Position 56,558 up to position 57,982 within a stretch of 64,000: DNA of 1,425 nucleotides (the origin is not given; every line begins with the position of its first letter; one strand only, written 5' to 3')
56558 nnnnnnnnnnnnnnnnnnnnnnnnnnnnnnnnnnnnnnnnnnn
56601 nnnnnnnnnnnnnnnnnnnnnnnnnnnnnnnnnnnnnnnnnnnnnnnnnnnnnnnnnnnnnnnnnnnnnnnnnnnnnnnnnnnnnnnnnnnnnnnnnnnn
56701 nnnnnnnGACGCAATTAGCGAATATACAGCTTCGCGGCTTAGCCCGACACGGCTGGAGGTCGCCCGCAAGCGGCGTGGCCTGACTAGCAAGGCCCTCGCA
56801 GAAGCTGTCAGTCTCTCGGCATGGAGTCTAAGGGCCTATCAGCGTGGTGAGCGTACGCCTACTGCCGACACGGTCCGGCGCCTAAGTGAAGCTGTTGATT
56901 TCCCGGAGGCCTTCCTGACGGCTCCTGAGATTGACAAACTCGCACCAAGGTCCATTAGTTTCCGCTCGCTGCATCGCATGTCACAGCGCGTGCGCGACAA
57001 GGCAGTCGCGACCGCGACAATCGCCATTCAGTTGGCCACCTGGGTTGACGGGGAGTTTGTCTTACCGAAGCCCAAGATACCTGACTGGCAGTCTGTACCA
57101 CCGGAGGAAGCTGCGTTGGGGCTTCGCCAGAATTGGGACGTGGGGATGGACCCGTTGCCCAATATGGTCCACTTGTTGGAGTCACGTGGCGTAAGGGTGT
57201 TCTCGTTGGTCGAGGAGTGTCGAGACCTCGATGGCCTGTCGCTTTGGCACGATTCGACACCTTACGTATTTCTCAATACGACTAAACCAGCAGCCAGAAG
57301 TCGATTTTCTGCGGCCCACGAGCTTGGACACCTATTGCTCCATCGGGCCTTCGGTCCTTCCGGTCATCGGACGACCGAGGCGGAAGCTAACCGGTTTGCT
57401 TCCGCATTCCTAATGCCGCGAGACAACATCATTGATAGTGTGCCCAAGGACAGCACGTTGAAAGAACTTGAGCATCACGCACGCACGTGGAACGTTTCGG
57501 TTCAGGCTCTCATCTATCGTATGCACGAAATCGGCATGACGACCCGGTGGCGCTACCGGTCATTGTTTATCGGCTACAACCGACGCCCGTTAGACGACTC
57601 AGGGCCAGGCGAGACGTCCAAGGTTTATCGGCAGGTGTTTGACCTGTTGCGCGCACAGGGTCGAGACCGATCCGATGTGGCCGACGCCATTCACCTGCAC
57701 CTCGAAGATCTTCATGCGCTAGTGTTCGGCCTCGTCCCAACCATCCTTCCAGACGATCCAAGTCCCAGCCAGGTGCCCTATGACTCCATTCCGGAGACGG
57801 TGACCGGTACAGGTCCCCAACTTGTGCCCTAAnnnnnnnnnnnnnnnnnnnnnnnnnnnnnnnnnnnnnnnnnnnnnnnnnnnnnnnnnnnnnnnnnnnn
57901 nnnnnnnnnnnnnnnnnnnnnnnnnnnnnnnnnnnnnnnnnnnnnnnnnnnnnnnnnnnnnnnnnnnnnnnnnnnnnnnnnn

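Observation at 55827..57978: Duplicated tRNA-Ala(CGC) bracketing a 2-kb islet with an XRE-HTH/ImmA-IrrE metallopeptidase regulator and an unknown 226-aa protein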

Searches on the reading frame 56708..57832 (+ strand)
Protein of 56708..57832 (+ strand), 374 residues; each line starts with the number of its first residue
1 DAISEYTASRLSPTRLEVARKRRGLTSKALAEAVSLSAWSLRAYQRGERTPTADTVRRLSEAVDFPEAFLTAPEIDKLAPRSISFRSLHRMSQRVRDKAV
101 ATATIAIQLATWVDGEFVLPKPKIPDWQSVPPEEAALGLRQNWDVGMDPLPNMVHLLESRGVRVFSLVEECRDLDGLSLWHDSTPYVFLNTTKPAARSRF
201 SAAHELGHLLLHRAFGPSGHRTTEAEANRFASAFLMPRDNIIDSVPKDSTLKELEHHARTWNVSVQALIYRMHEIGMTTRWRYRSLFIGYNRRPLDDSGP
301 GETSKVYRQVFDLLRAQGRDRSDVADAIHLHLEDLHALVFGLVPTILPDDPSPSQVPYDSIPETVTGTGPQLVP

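Call 9: search_protein_families(library=pfam, proteins=[window:56708-57832:+], max_evalue=0.01)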
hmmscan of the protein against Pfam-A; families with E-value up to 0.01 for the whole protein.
window:56708-57832:+ (374 aa): 4 families
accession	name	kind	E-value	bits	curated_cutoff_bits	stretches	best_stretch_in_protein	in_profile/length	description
PF06114.19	Peptidase_M78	-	1.4e-20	73.7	22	1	158-272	2-122/123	IrrE N-terminal-like domain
PF01381.28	HTH_3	-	9.7e-08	32.4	23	1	19-67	4-52/55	Helix-turn-helix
PF13560.12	HTH_31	-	3.2e-06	27.8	27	1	15-68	5-59/64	Helix-turn-helix domain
PF12844.13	HTH_19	-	3.7e-06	27.2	30.2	1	15-67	3-55/64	Helix-turn-helix domain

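Call 10: search_protein_families(library=padloc, proteins=[window:56708-57832:+], max_evalue=0.1)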
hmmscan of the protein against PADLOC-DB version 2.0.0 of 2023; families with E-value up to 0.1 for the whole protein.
window:56708-57832:+ (374 aa): 19 families
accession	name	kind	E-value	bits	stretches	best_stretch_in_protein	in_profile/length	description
PDLC03949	RmrA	-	1.1e-119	397.5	1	11-350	2-344/363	-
PDLC03946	RmrA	-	2.8e-98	327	1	12-345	3-341/357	-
PDLC03955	RmrA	-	6.9e-66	221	1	4-337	13-355/371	-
PDLC03948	RmrA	-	2.5e-63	212.3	1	9-345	6-365/397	-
PDLC03950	RmrA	-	1.4e-61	206.5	1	14-343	5-351/369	-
PDLC03952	RmrA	-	3.6e-56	188.7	1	5-338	16-374/395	-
PDLC03947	RmrA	-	1.2e-53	180.3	1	8-339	8-361/383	-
PDLC03951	RmrA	-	3.9e-52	175.6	1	11-339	8-356/400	-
PDLC03954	RmrA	-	1.5e-50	170.2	1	9-332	8-354/380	-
PDLC03944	RmrA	-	1.1e-46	157.6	1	10-291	5-299/384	-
PDLC03943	RmrA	-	1.9e-44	150.2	1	15-332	6-336/370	-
PDLC03956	RmrA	-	6.8e-41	138.6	1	11-338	8-357/399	-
PDLC03953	RmrA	-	4.4e-38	129.5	1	12-292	6-300/373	-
PDLC03945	RmrA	-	1.3e-28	98.2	1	15-294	6-312/394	-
PDLC04141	capP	-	1.1e-21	75.4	1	169-276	38-154/242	capP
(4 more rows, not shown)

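Call 11: search_protein_families(library=phrogs, proteins=[window:56708-57832:+], max_evalue=0.1)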
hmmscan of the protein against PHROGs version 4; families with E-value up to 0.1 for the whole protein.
window:56708-57832:+ (374 aa): 16 families
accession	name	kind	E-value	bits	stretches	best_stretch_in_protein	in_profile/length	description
phrog_2439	-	transcription regulation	2.3e-81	274.5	1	11-339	7-351/367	transcriptional regulator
phrog_1914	-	unknown function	5.5e-14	53.4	1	160-275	54-177/222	-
phrog_87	-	other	8.8e-14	52.8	1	153-275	43-164/227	metallo-protease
phrog_2967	-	transcription regulation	9e-06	26.4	1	14-84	13-82/225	transcriptional regulator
phrog_2328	-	transcription regulation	9.3e-06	26.5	1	14-66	18-70/128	transcriptional repressor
phrog_7241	-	transcription regulation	1.2e-05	26.3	1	15-70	65-120/122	transcriptional regulator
phrog_5823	-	transcription regulation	2.1e-05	24.8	1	15-72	10-68/404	transcriptional regulator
phrog_8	-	transcription regulation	2.4e-05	24.9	1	15-75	165-220/346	transcriptional regulator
phrog_19315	-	unknown function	5.4e-05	23.4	1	172-275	66-179/348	-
phrog_1516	-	unknown function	0.0001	23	1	172-272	61-173/227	-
phrog_2104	-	unknown function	0.00029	22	1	7-66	35-94/103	-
phrog_3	-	transcription regulation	0.0064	17.3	1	14-66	91-141/430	transcriptional repressor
phrog_147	-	transcription regulation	0.013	16.8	1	14-66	7-60/100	transcriptional regulator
phrog_6499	-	transcription regulation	0.015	15.7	1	15-96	15-101/157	transcriptional regulator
phrog_1124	-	transcription regulation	0.02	15.4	1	15-67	12-63/177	transcriptional regulator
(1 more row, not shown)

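Call 12: search_protein_families(library=ncbifam, proteins=[window:56708-57832:+], max_evalue=0.01)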
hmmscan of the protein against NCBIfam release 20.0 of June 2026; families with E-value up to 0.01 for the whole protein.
window:56708-57832:+ (374 aa): 3 families
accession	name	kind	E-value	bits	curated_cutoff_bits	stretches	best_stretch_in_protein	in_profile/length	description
NF052239.1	antitox_spr1629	equivalog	6.2e-28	97.9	335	1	15-294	6-312/377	spr1629 family repressor/antitoxin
NF041951.1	phage_RstR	subfamily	6.8e-08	32.7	80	1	14-74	5-65/108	RstR family transcriptional repressor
NF007257.0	PRK09706.1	subfamily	0.0056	16.5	101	1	14-70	8-64/135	transcriptional repressor DicA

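Call 46: find_homologous_proteins(query=window:56714-57832:+, max_evalue=1e-20)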
Query window:56714-57832:+ (372 aa): 4805 proteins with E <= 1e-20 among 8000 candidates; the best 120 are listed.
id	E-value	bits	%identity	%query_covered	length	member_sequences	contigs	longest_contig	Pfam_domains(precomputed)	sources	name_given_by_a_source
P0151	1.8e-190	651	100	76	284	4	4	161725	PF06114.20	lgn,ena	-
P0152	2.3e-128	446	66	82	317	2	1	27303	PF06114.20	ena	-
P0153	1.1e-127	444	67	80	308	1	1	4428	PF06114.20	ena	-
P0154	1.2e-107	378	66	69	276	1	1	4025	PF06114.20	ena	-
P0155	4.1e-100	353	49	91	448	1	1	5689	PF12844.14,PF01381.29,PF06114.20,PF13560.13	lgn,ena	-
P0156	3.3e-98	347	49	91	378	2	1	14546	PF12844.14,PF01381.29,PF06114.20,PF13560.13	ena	-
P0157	6.6e-96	340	50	90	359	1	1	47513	PF01381.29,PF06114.20,PF13560.13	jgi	jgi:Zn-dependent peptidase ImmA (M78 family)/DNA-binding XRE family transcriptional regulator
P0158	6.6e-95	336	49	90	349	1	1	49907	PF01381.29,PF06114.20,PF13560.13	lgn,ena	-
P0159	8.2e-95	336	48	92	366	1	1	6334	PF12844.14,PF01381.29,PF06114.20,PF13560.13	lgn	-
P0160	1.9e-93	331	46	90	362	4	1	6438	PF01381.29,PF06114.20,PF13560.13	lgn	-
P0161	2.8e-93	331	45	92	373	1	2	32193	PF12844.14,PF01381.29,PF06114.20,PF13560.13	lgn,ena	-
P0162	1.3e-92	329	45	95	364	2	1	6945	PF12844.14,PF01381.29,PF06114.20,PF13560.13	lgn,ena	-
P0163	6.2e-92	326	46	90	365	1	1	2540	PF12844.14,PF01381.29,PF06114.20,PF13560.13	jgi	jgi:Zn-dependent peptidase ImmA (M78 family)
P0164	2.1e-91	325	46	90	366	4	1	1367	PF01381.29,PF06114.20,PF13560.13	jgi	-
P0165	2.4e-91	325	45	93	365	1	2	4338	PF12844.14,PF01381.29,PF06114.20,PF13560.13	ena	-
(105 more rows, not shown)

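Call 47: find_encoding_contigs(protein=P0152, flank=6000, max_places=3)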
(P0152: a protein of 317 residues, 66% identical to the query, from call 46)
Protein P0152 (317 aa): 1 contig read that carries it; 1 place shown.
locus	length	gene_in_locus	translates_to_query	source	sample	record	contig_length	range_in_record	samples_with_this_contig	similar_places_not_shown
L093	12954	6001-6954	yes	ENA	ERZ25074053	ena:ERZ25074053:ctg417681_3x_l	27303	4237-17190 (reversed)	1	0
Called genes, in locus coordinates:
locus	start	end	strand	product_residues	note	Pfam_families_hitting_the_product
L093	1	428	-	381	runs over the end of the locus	PF02012:BNR (faint), PF13088:BNR_2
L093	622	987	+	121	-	-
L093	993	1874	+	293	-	PF05721:PhyH (weak)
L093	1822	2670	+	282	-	PF01904:DUF72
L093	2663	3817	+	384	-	PF13527:Acetyltransf_9, PF00583:Acetyltransf_1 (faint), PF13508:Acetyltransf_7 (faint)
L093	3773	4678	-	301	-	PF13088:BNR_2 (faint), PF02012:BNR (faint)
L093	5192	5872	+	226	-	-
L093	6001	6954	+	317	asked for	PF06114:Peptidase_M78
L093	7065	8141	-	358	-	PF00251:Glyco_hydro_32N (weak), PF04041:Glyco_hydro_130 (faint), PF04616:Glyco_hydro_43, PF22847:Glyco_hydro_43_rel (faint)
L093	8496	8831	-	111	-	PF21006:NHase_beta_N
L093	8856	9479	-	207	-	PF02979:NHase_alpha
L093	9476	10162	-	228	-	PF21006:NHase_beta_N, PF02211:NHase_beta_C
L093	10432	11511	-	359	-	PF05721:PhyH (weak)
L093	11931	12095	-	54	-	-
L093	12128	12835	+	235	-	PF06032:S-Me-THD_N (weak), PF20906:S-Me-THD_C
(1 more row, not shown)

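Call 48: find_encoding_contigs(protein=P0153, flank=6000, max_places=3)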
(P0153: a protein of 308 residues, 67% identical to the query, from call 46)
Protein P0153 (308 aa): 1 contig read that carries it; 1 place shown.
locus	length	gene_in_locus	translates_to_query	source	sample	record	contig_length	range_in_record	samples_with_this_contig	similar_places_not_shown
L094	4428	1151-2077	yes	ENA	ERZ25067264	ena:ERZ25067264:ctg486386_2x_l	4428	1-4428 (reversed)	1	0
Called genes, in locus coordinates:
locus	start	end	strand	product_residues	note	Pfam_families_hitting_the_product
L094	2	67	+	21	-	?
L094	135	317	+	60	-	-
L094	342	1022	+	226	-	-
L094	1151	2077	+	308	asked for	PF06114:Peptidase_M78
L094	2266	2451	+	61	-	-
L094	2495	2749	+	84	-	-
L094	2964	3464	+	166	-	-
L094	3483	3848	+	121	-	-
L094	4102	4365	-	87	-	-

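Call 49: find_encoding_contigs(protein=P0154, flank=6000, max_places=3)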
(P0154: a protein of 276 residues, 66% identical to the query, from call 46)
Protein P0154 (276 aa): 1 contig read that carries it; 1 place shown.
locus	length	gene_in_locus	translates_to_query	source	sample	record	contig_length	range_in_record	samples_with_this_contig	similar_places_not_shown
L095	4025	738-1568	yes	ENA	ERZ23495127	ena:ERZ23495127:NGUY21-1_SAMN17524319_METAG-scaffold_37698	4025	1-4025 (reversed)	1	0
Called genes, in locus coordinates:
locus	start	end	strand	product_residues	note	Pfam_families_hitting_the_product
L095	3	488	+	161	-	?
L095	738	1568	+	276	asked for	PF06114:Peptidase_M78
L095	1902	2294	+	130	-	PF24698:DUF7662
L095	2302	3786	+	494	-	PF01555:N6_N4_Mtase, PF01844:HNH, PF14279:HNH_5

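Call 85: find_encoding_contigs(protein=P0151, flank=6000, max_places=6)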
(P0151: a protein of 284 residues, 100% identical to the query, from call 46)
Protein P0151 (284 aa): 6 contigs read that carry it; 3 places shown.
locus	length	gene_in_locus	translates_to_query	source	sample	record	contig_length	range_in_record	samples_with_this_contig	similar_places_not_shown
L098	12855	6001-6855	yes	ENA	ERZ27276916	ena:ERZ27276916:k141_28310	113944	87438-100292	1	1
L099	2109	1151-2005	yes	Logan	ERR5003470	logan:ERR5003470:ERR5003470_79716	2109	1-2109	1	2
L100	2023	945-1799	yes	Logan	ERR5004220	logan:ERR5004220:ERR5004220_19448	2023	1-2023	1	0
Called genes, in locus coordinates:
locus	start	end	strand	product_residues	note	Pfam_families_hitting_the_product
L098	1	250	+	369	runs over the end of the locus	PF13439:Glyco_transf_4 (weak), PF00534:Glycos_transf_1, PF13692:Glyco_trans_1_4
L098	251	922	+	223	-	-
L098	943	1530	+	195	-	-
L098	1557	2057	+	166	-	-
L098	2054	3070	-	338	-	PF00248:Aldo_ket_red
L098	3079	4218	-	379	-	PF00248:Aldo_ket_red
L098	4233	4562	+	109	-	PF00829:Ribosomal_L21p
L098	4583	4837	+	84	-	PF01016:Ribosomal_L27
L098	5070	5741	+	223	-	-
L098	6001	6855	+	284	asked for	PF06114:Peptidase_M78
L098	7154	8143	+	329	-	PF01259:SAICAR_synt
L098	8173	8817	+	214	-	PF00702:Hydrolase, PF13419:HAD_2, PF13242:Hydrolase_like (weak)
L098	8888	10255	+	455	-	PF00890:FAD_binding_2 (faint), PF01266:DAO, PF01593:Amino_oxidase, PF07992:Pyr_redox_2 (faint), PF13450:NAD_binding_8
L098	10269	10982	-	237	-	-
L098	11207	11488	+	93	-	PF02604:PhdYeFM_antitox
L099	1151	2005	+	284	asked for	PF06114:Peptidase_M78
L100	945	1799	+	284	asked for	PF06114:Peptidase_M78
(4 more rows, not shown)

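Call 87: search_solved_structures(query=A2, max_evalue=0.001)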
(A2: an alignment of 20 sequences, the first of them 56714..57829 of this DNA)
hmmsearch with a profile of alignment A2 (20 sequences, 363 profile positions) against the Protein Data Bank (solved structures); distinct sequences matched with E-value up to 0.001: 19.
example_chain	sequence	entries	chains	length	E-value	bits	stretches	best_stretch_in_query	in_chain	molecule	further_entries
9vzy_A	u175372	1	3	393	6.8e-12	48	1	144-283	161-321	HTH cro/C1-type domain-containing protein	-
7t5t_A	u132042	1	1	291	2.2e-09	39.7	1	184-261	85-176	CapP toxin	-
7t8i_A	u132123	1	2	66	2.4e-07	33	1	7-65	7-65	Phage element (ICEBs1)transcriptional regulator (Xre family)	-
1adr_A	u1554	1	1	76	2.5e-06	29.7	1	4-72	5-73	P22 C2 REPRESSOR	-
7t5u_A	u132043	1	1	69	2.7e-06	29.6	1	9-65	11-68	Helix-turn-helix domain-containing protein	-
3lfp_A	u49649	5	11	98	7.6e-06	28.1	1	7-69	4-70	Csp231I C protein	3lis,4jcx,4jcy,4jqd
9iaq_A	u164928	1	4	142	9.1e-06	27.8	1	4-66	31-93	HTH cro/C1-type domain-containing protein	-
4o8b_A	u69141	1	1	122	1.9e-05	26.8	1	7-67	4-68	Uncharacterized protein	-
3jxb_C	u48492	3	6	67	2.9e-05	26.2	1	4-65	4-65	Repressor protein C2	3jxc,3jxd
2r1j_L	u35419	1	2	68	3e-05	26.1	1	4-65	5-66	Repressor protein C2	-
1y9q_A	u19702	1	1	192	0.00014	24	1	7-72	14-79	transcriptional regulator, HTH_3 family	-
3ivp_A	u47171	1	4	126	0.00014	23.9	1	11-67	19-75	Putative transposon-related DNA-binding protein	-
9sf2_A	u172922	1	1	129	0.00025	23.1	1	8-67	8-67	Transcriptional regulator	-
2mez_A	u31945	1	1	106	0.00025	23.1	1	9-58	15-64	Multiprotein Bridging Factor (MBP-like)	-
8bny_A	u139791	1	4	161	0.00059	21.9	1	12-60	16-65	Immunity repressor protein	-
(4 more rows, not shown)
